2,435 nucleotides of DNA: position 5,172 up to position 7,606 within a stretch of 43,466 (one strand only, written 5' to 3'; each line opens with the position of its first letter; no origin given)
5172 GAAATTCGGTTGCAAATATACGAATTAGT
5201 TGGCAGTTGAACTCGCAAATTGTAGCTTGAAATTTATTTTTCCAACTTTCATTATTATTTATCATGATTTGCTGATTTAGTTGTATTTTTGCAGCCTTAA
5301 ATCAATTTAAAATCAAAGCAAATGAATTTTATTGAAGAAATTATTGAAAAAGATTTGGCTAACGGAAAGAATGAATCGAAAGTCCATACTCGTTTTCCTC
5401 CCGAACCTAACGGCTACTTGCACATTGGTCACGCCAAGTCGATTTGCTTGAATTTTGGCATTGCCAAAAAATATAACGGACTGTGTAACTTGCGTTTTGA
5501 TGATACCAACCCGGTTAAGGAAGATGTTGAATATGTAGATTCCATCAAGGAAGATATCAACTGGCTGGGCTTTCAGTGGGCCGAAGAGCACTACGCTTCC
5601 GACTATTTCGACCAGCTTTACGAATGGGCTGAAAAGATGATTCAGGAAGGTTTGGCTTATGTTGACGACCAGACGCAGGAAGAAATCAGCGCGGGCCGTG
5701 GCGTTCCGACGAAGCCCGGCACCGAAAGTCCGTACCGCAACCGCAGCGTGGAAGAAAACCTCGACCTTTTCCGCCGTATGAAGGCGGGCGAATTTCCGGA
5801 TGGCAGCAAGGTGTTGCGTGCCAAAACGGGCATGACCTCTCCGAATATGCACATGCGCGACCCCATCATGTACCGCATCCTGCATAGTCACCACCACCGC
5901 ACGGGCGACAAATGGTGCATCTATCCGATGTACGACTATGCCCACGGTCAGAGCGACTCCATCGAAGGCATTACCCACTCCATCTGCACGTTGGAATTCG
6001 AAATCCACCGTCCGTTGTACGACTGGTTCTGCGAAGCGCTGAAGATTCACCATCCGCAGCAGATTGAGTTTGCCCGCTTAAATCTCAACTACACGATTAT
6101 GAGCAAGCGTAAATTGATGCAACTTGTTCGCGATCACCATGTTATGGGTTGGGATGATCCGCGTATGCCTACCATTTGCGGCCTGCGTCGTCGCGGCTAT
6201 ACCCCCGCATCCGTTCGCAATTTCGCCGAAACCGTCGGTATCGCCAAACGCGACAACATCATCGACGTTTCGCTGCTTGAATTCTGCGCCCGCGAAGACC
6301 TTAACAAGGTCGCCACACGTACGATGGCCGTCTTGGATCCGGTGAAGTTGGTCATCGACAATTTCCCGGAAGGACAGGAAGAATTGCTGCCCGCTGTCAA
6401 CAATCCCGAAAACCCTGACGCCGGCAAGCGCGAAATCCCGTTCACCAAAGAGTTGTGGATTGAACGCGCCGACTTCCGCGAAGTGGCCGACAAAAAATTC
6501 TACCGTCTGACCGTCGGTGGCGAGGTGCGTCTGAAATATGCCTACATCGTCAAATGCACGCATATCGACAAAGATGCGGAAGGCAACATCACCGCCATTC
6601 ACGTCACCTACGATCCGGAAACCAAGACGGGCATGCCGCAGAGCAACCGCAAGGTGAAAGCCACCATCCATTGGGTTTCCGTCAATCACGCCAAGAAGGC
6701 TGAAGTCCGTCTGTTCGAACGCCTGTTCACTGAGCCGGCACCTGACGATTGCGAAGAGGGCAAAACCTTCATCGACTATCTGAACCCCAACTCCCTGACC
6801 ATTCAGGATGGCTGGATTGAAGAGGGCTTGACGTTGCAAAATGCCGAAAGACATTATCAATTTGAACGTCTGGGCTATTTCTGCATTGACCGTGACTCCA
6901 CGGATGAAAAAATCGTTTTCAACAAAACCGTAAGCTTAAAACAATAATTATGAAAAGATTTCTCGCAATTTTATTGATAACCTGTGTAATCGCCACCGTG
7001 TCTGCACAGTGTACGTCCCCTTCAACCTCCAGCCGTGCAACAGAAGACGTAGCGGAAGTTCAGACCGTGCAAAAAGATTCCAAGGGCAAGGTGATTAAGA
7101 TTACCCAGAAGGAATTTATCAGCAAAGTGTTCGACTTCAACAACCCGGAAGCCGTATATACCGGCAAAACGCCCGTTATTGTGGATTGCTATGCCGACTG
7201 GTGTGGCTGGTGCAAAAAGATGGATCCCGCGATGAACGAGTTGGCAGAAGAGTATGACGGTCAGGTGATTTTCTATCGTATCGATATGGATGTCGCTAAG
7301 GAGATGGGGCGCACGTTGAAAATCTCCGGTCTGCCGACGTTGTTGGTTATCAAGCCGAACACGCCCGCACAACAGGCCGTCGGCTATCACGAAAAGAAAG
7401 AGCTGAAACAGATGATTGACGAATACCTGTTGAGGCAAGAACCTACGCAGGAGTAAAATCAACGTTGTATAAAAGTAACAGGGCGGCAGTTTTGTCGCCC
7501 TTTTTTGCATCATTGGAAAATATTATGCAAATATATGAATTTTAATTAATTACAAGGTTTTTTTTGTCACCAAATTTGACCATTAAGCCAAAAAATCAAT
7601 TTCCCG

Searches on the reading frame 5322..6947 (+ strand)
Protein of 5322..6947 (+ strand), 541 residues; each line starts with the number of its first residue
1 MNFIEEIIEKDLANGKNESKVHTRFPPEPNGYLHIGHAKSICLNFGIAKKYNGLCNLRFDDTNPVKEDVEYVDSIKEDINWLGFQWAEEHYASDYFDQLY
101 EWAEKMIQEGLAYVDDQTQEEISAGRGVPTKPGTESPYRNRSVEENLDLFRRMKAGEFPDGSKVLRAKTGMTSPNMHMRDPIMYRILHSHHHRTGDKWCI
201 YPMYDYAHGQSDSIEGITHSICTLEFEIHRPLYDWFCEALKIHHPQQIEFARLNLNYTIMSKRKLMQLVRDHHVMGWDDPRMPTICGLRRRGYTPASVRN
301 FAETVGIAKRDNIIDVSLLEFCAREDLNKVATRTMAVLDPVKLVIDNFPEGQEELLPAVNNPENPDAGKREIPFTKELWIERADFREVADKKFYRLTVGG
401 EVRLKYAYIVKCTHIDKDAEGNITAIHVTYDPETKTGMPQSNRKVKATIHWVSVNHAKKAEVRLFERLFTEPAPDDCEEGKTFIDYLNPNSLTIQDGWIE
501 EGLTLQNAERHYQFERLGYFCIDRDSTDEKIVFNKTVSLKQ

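Call 9: search_protein_families(library=pfam, proteins=[window:5322-6947:+], max_evalue=0.00001)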
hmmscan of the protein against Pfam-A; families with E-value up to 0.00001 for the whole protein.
window:5322-6947:+ (541 aa): 3 families
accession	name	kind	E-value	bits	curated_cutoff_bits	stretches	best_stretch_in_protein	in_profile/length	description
PF00749.27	tRNA-synt_1c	-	6e-109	364.2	23.4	1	20-328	1-313/314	tRNA synthetases class I (E and Q), catalytic domain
PF03950.23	tRNA-synt_1c_C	-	9.8e-30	103.1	23.9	1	331-431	1-91/91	tRNA synthetases class I (E and Q), anti-codon binding domain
PF20974.2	tRNA-synt_1c_C2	-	3.1e-21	76.3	23.9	1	448-523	1-69/69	tRNA synthetases class I (E and Q), anti-codon binding domain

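Call 22: list_cluster_members(proteins=[window:5322-6947:+, window:3364-4896:-, window:30445-32211:+, window:7739-12118:-])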
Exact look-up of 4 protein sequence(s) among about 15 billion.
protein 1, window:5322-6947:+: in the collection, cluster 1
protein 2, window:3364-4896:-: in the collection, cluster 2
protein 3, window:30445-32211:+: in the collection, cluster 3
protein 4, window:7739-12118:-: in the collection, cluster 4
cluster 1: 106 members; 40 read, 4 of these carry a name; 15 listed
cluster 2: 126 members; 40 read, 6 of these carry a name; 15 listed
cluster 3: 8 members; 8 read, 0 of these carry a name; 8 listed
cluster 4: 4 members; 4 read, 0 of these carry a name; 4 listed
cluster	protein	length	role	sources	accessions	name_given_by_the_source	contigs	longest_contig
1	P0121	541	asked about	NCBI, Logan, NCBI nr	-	-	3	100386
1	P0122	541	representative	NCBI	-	-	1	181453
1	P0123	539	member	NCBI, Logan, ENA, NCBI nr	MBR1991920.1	MAG: glutamine--tRNA ligase/YqeY domain fusion protein [Bacteroidales bacterium] | glutamine--tRNA ligase/YqeY domain fusion protein [Bacteroidales bacterium]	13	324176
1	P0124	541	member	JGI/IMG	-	glutaminyl-tRNA synthetase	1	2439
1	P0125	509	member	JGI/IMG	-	glutaminyl-tRNA synthetase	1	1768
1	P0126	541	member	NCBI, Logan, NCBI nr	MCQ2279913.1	MAG: glutamine--tRNA ligase/YqeY domain fusion protein [Bacteroidales bacterium] | glutamine--tRNA ligase/YqeY domain fusion protein [Bacteroidales bacterium]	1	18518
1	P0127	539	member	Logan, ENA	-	-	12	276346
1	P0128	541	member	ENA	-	-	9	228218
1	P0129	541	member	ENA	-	-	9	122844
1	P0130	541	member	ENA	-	-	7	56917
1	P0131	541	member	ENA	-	-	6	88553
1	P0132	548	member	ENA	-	-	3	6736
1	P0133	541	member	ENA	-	-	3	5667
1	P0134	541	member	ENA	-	-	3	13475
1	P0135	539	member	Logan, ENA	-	-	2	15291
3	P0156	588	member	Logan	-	-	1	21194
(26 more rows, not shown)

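Call 23: find_encoding_contigs(protein=P0156, flank=10000, max_places=4)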
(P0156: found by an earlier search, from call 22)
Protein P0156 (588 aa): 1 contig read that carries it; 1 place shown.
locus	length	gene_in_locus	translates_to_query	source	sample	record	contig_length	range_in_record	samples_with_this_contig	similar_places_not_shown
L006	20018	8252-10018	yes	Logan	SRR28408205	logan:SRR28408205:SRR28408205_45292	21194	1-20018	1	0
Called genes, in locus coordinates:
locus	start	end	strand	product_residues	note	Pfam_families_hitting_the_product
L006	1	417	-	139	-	?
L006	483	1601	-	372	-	PF05728:UPF0227 (weak), PF06941:NT5C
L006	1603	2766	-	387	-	PF00326:Peptidase_S9 (faint), PF00756:Esterase (faint), PF00561:Abhydrolase_1 (weak), PF02230:Abhydrolase_2, PF18962:Por_Secre_tail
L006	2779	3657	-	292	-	PF14771:DUF4476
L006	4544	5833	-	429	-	PF13183:Fer4_8, PF02754:CCG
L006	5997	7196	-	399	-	PF00155:Aminotran_1_2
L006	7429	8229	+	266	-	-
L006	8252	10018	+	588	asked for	PF18962:Por_Secre_tail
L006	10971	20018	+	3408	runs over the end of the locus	?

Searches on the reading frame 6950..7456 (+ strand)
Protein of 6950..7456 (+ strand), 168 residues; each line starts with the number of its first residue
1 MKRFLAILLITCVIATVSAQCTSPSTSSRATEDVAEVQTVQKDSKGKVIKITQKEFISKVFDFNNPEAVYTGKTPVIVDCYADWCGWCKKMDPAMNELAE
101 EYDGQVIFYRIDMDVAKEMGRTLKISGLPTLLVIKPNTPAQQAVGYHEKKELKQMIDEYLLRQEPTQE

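Call 9: search_protein_families(library=pfam, proteins=[window:6950-7456:+], max_evalue=0.00001)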
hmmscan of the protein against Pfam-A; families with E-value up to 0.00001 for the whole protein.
window:6950-7456:+ (168 aa): 2 families
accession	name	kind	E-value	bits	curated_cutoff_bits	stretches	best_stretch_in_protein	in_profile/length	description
PF00085.26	Thioredoxin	-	2.8e-24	85.5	23.5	1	67-158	12-103/103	Thioredoxin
PF13098.12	Thioredoxin_2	-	3.6e-08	34.1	27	1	73-155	5-103/104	Thioredoxin-like domain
